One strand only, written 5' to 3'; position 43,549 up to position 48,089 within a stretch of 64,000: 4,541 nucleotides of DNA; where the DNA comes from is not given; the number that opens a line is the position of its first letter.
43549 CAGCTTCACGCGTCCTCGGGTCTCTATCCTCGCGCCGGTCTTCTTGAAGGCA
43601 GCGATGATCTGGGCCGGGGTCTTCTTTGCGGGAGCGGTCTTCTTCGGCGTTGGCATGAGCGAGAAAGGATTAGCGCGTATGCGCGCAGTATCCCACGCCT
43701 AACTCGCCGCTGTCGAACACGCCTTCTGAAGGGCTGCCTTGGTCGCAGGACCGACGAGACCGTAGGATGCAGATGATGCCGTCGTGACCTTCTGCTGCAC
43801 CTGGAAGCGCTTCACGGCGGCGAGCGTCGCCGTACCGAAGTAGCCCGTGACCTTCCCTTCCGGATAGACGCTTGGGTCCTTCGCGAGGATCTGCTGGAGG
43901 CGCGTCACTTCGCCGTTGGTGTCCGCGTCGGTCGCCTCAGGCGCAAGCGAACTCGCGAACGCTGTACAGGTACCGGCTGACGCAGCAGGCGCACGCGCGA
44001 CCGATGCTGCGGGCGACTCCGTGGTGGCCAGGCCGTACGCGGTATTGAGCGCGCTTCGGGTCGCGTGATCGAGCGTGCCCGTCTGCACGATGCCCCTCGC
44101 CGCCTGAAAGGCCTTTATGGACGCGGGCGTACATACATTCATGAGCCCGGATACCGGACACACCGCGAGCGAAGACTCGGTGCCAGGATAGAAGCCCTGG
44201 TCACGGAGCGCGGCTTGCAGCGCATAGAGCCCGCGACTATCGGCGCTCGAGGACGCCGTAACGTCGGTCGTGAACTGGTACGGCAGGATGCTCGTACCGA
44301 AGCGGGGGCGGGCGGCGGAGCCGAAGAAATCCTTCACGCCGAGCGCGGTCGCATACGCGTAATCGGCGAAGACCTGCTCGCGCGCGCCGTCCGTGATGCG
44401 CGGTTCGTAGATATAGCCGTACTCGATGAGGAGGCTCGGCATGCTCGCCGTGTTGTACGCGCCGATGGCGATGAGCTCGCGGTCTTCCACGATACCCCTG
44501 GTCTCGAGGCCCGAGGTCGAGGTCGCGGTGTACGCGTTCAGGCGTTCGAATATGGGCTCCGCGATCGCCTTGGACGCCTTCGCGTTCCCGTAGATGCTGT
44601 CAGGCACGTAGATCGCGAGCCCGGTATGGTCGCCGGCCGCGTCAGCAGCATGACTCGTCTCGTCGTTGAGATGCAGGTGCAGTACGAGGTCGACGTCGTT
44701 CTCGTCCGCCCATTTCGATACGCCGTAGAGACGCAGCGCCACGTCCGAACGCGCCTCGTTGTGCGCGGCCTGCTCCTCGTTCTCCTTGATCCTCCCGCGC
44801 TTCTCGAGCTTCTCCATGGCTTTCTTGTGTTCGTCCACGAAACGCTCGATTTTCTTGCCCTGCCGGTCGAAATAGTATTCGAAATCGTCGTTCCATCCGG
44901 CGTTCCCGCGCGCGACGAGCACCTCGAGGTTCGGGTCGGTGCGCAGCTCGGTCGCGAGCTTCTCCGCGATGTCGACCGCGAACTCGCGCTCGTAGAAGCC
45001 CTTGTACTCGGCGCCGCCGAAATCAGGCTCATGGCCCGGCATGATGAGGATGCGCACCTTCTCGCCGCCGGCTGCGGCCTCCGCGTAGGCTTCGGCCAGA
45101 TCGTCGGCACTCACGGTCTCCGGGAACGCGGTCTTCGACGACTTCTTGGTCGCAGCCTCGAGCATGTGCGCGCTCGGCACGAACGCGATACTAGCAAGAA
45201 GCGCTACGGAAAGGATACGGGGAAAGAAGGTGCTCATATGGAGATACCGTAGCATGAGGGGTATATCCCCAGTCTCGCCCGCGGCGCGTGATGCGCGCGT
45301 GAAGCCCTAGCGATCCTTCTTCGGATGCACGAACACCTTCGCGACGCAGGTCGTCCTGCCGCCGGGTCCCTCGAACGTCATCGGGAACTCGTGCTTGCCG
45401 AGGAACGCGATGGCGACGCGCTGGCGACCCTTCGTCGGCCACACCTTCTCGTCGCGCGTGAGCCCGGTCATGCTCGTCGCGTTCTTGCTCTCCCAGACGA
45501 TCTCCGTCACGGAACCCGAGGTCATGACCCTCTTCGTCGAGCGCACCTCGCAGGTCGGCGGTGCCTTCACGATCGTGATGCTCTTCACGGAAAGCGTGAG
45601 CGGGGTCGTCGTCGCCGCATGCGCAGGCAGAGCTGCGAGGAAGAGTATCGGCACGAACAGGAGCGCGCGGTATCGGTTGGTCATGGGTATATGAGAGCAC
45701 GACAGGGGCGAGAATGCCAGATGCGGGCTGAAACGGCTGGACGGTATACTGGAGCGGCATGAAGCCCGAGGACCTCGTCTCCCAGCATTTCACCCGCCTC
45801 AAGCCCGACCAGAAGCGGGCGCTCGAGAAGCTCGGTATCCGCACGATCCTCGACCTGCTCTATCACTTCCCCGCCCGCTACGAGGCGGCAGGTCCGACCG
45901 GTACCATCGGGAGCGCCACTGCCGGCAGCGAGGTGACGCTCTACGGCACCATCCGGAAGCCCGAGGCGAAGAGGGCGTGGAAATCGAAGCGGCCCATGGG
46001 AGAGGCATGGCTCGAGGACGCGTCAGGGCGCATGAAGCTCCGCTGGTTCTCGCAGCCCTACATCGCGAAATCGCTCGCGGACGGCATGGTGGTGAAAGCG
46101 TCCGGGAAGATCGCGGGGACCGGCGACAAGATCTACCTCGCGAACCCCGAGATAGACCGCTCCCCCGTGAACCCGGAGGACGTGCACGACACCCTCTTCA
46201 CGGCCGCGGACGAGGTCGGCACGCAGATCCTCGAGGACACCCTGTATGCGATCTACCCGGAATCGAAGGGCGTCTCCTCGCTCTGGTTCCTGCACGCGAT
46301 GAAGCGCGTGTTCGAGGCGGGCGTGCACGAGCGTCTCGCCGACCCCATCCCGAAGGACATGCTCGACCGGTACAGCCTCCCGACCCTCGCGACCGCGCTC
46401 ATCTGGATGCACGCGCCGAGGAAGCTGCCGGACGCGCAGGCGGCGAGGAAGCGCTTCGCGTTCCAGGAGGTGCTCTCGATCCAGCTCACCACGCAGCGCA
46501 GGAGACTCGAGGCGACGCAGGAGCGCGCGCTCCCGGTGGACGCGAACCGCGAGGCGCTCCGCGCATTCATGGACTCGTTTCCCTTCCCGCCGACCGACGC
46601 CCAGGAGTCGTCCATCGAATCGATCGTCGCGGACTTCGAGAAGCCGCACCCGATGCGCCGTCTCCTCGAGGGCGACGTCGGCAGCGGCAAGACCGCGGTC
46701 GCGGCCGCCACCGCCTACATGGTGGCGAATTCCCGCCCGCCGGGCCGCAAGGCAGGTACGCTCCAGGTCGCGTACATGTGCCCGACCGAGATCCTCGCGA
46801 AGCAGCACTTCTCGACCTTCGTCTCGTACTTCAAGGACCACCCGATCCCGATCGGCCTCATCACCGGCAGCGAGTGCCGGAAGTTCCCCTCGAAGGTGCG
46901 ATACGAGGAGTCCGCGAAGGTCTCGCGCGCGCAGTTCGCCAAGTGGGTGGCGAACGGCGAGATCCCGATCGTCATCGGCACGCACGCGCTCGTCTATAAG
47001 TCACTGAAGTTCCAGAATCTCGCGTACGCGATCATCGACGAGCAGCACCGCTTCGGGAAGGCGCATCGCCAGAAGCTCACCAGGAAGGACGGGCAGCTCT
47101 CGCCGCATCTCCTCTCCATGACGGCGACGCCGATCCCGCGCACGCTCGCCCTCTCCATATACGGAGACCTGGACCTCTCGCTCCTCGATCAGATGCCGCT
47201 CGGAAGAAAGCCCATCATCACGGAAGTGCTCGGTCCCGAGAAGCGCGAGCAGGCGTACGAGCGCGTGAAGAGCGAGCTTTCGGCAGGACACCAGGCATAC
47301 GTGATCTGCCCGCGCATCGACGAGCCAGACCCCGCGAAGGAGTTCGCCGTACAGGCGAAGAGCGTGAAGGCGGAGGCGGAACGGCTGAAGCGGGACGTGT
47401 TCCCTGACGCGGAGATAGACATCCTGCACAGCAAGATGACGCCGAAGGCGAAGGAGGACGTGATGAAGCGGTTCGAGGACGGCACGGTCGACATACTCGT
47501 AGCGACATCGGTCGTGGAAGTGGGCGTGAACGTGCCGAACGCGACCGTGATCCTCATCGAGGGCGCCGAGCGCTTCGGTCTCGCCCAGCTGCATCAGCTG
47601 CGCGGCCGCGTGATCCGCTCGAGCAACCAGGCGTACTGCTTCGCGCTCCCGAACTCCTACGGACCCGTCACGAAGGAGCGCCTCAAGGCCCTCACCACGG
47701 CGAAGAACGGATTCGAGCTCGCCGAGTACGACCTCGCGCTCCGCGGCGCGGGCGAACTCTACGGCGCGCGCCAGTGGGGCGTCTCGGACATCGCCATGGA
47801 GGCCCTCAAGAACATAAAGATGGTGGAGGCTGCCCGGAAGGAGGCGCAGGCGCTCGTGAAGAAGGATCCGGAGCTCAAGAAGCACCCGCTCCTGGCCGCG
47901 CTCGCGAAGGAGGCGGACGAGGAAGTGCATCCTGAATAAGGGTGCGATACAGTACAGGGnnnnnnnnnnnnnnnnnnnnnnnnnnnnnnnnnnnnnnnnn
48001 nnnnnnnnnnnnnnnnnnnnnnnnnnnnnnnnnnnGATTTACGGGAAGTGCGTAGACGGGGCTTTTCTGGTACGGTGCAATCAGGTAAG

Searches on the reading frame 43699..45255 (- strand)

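Call 84: search_protein_families(library=pfam, proteins=[window:43699-45255:-], max_evalue=0.00001)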
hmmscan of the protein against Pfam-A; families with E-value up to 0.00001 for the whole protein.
window:43699-45255:- (518 aa): 2 families
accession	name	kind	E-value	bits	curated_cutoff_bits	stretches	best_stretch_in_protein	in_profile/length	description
PF01471.23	PG_binding_1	-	5.5e-15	55.7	23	1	447-509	2-57/57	Putative peptidoglycan binding domain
PF01520.23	Amidase_3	-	4e-14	53.5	27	1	69-307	1-172/174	N-acetylmuramoyl-L-alanine amidase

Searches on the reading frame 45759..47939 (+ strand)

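Call 84: search_protein_families(library=pfam, proteins=[window:45759-47939:+], max_evalue=0.00001)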
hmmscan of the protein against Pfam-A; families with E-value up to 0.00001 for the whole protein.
window:45759-47939:+ (726 aa): 6 families
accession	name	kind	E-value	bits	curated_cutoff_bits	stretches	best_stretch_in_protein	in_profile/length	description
PF00270.35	DEAD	-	8.7e-19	68.3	26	1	280-462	2-163/167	DEAD/DEAH box helicase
PF00271.37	Helicase_C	-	1.4e-17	64.4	23.5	1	504-621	7-109/110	Helicase conserved C-terminal domain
PF17191.10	RecG_wedge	-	2.2e-12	47.3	23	1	16-134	10-127/162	RecG wedge domain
PF04851.21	ResIII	-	1.9e-11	44.6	22.5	1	278-458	4-162/164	Type III restriction enzyme, res subunit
PF19833.4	RecG_dom3_C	-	4.6e-08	33.4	26.8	1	650-708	3-63/87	ATP-dependent DNA helicase RecG, domain 3, C-terminal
PF01336.31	tRNA_anti-codon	-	1.8e-06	28.2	27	1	59-132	1-72/75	OB-fold nucleic acid binding domain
